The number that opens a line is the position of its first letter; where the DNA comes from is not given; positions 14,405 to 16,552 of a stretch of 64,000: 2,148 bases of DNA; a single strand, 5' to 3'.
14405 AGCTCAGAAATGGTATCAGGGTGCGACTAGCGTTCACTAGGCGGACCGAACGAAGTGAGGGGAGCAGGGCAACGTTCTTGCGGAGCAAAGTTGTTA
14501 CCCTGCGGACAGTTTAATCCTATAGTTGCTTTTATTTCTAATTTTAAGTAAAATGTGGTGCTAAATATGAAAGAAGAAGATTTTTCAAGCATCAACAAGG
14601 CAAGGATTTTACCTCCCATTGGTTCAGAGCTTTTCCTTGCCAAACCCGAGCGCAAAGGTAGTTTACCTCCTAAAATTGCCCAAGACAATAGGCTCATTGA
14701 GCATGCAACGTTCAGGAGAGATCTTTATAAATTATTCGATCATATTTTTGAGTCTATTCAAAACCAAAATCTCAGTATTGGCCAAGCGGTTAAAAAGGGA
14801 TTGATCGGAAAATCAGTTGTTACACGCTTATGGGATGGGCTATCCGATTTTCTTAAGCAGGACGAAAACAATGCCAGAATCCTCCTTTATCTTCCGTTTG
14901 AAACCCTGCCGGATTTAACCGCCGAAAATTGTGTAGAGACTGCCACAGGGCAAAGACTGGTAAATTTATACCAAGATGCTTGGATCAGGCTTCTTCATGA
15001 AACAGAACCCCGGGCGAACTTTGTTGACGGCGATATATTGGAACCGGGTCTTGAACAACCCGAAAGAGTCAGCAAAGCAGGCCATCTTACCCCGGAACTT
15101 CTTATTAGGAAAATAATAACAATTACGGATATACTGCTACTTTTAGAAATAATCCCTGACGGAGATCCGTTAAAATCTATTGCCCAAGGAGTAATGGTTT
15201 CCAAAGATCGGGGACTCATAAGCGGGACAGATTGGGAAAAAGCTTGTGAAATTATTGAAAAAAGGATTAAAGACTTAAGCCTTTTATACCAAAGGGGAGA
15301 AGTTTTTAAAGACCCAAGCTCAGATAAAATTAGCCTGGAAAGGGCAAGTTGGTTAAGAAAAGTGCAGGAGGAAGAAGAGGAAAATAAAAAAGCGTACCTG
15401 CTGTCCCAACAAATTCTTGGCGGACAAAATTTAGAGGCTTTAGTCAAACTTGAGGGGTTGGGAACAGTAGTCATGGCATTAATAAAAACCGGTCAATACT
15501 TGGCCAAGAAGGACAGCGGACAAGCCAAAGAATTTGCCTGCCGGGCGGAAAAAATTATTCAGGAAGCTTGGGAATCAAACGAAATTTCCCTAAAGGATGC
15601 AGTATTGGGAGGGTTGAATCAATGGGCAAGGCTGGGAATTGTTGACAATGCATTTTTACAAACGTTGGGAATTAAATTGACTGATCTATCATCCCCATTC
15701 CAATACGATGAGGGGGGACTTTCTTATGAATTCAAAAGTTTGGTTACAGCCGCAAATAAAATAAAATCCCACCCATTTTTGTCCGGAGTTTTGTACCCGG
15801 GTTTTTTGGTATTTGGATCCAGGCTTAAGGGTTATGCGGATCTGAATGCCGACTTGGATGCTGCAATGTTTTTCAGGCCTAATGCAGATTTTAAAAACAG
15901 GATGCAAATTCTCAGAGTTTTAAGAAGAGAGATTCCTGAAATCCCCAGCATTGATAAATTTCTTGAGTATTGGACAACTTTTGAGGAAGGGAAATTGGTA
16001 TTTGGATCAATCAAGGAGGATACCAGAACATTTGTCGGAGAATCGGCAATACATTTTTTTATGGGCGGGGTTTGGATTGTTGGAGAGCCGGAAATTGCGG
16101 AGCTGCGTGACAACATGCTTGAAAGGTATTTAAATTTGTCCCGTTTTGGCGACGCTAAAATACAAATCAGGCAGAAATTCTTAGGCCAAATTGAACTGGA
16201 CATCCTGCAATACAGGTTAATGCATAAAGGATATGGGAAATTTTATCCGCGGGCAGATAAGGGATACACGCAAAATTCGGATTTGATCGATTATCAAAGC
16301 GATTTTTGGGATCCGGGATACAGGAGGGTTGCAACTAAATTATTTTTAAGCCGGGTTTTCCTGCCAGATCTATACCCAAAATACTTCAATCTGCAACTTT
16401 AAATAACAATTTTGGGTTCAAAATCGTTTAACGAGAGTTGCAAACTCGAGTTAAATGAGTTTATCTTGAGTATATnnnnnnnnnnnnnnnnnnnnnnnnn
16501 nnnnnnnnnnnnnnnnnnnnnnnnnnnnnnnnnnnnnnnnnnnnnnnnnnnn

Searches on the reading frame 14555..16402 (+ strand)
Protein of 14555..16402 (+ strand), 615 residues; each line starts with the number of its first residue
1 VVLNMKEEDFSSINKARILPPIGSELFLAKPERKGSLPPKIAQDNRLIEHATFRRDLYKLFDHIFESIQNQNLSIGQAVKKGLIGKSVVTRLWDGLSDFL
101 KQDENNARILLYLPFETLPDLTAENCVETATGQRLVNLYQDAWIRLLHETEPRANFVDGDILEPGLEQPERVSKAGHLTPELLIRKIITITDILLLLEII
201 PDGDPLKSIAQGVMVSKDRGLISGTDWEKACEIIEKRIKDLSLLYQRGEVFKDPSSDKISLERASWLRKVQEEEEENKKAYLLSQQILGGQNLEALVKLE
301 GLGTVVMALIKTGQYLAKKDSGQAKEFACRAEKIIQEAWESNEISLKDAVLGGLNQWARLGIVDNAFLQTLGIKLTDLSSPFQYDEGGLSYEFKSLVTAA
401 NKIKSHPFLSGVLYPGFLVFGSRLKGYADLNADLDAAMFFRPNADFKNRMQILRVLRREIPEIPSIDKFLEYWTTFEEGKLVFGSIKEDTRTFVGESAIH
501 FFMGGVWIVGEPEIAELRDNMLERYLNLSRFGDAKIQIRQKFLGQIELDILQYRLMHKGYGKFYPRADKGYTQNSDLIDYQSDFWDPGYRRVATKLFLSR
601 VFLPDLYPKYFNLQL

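Call 35: search_protein_families(library=pfam, proteins=[window:14555-16402:+], max_evalue=0.001)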
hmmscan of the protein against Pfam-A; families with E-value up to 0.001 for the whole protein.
window:14555-16402:+ (615 aa): 0 families

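Call 98: search_protein_families(library=ncbifam, proteins=[window:14555-16402:+], max_evalue=0.001)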
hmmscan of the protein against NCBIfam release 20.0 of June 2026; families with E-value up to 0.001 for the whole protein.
window:14555-16402:+ (615 aa): 1 family
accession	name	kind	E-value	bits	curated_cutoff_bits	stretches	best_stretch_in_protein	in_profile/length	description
NF047752.1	MntA_antitoxin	equivalog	7.5e-05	22.6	60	0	418-458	11-51/106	type VII toxin-antitoxin system MntA family adenylyltransferase antitoxin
